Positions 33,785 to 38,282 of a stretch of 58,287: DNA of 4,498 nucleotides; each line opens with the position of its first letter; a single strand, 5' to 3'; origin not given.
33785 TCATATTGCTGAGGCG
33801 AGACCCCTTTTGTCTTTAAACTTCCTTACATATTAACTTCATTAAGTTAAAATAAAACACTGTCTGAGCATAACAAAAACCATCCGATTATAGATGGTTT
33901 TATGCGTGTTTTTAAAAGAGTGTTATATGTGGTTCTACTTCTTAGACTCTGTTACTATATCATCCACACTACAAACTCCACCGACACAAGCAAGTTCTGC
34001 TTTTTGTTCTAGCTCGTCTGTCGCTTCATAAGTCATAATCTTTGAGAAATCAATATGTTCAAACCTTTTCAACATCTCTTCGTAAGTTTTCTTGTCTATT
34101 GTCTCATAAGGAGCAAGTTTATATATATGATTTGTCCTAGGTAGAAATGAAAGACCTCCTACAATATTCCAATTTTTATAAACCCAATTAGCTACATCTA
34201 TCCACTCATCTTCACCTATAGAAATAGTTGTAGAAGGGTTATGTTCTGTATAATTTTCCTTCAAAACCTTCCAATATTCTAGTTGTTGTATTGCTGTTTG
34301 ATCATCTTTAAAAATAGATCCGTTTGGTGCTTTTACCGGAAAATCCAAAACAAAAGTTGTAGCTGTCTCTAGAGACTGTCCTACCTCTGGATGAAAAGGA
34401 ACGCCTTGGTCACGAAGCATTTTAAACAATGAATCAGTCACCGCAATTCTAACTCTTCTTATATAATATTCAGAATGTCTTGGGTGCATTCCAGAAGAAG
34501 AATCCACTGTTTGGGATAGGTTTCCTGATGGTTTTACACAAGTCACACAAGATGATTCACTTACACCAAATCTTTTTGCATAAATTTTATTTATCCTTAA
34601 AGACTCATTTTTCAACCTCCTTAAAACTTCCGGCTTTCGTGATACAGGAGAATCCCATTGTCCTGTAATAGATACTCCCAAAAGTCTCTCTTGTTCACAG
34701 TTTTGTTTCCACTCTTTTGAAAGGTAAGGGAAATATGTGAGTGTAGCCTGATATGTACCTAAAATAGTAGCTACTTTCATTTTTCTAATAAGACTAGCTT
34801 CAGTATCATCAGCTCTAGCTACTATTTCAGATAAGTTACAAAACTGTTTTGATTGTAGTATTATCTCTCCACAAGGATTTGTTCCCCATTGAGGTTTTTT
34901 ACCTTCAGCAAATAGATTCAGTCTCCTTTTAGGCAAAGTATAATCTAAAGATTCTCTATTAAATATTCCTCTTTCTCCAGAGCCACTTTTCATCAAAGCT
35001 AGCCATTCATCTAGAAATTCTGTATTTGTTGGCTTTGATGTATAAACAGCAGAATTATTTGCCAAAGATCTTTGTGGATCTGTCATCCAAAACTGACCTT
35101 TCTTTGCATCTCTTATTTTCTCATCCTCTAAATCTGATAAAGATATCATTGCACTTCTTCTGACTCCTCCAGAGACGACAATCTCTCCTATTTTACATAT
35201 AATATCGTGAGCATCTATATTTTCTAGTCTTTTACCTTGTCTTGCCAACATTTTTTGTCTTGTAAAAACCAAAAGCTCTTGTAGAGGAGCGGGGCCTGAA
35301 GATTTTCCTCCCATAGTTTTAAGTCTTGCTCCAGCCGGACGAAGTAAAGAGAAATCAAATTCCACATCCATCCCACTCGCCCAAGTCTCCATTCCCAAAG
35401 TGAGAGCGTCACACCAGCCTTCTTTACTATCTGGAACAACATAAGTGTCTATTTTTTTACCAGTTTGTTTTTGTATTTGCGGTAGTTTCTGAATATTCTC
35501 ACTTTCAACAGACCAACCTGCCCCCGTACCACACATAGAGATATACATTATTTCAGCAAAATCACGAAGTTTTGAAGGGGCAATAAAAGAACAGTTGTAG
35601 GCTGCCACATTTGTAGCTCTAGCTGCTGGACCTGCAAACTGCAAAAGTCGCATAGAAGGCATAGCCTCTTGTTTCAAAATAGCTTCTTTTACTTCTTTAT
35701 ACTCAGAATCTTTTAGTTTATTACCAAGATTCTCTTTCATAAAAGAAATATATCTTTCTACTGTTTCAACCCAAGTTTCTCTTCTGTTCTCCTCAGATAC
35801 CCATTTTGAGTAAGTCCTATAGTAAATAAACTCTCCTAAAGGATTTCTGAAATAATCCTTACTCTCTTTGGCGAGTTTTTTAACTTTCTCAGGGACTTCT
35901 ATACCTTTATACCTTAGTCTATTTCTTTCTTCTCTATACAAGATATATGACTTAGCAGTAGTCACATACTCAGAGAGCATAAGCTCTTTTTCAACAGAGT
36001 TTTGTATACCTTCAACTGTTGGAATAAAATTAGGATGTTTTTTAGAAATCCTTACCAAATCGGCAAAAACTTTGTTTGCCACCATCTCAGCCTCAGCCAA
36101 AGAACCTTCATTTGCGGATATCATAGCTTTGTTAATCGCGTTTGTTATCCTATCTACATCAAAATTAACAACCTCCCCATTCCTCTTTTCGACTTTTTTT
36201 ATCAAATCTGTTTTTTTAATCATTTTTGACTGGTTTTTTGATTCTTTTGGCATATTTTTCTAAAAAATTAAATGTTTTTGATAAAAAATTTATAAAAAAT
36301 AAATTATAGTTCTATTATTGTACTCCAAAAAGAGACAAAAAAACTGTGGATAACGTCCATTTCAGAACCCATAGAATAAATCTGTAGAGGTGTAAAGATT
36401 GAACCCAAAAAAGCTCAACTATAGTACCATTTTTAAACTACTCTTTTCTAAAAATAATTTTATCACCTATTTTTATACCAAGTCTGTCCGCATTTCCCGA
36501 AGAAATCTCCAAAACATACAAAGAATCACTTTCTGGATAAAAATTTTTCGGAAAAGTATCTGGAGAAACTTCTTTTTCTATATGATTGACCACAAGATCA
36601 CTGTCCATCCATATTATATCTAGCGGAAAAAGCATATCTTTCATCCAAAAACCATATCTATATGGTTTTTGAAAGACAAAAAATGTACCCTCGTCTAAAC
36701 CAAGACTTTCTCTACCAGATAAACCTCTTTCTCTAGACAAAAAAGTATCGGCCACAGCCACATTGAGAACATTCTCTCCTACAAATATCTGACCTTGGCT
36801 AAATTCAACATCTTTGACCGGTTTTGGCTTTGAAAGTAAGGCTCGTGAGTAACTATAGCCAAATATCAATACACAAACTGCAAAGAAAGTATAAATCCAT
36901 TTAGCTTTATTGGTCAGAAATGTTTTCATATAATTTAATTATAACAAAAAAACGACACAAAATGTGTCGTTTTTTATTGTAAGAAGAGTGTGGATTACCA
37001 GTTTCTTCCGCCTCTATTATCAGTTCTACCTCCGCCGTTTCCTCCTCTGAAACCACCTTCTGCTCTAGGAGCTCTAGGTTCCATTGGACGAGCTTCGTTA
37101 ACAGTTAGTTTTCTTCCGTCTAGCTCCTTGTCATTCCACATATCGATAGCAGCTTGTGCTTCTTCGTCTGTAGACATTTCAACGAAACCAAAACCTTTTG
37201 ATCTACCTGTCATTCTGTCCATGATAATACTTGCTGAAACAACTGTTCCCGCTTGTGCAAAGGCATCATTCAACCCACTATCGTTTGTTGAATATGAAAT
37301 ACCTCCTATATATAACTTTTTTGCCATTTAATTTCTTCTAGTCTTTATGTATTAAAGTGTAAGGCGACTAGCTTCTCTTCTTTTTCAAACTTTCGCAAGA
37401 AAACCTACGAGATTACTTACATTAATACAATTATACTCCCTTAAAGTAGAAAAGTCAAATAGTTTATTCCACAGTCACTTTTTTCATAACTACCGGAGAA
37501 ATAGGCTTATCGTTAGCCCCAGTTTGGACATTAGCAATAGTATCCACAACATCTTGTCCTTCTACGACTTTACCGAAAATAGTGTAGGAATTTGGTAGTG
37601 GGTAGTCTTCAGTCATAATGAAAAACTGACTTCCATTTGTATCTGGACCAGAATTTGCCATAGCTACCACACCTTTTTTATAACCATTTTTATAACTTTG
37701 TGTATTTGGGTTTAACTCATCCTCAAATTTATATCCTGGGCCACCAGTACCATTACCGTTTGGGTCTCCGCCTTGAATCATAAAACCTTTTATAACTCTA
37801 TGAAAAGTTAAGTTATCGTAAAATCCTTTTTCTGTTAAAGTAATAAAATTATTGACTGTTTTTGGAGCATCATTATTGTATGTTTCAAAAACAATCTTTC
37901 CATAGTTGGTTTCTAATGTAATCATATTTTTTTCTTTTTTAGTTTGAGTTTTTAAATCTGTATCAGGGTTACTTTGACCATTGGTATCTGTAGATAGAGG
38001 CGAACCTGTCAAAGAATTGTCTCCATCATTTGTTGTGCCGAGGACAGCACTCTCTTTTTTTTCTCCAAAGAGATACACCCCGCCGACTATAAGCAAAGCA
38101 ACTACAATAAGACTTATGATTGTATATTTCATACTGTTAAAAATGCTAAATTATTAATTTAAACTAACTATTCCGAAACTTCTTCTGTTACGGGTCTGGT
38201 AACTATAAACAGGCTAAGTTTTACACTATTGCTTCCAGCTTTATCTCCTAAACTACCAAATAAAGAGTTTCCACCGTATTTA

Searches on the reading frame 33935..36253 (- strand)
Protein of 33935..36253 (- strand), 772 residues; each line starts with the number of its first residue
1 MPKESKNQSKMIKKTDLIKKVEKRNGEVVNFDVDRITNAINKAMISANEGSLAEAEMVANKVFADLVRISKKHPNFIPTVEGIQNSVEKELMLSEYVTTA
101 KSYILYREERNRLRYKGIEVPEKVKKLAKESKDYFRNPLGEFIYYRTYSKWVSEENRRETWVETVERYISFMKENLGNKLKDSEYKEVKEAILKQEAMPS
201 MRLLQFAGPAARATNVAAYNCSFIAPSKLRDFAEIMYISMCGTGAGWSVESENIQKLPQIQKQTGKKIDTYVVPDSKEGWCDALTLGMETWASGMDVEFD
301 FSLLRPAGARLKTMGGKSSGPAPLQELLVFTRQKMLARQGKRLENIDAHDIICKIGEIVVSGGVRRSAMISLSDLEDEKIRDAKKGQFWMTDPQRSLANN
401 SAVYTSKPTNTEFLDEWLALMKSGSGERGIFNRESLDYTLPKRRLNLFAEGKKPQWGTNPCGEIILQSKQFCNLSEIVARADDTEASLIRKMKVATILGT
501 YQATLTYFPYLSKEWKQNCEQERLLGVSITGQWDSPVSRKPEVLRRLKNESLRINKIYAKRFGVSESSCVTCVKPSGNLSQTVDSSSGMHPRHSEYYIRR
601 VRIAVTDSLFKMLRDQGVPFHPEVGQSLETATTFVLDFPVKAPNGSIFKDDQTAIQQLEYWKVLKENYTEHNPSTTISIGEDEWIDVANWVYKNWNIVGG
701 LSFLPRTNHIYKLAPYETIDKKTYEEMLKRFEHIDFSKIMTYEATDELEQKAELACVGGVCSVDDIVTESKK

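Call 50: search_protein_families(library=pfam, proteins=[window:33935-36253:-], max_evalue=0.001)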
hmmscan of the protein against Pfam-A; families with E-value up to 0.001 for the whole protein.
window:33935-36253:- (772 aa): 4 families
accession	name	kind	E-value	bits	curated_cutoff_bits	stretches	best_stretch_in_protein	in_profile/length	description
PF03477.21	ATP-cone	-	4.4e-19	69.3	25.8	1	20-111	2-87/88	ATP cone domain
PF17975.6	RNR_Alpha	-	1.2e-12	48.6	26.4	1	124-197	6-77/101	Ribonucleotide reductase alpha domain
PF21995.1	RNR-II_ins_dom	-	6.3e-08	33.3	27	1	266-329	32-101/107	B12-dependent ribonucleotide reductase, insertion domain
PF02867.20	Ribonuc_red_lgC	-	1.3e-05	24.5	23.9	0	458-480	209-235/523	Ribonucleotide reductase, barrel domain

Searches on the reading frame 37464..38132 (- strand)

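Call 50: search_protein_families(library=pfam, proteins=[window:37464-38132:-], max_evalue=0.001)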
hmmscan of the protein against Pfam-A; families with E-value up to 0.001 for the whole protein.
window:37464-38132:- (222 aa): 1 family
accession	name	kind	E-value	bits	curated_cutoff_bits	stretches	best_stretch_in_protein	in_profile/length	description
PF00160.26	Pro_isomerase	-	1.5e-48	165.5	21.7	1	71-221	2-159/159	Cyclophilin type peptidyl-prolyl cis-trans isomerase/CLD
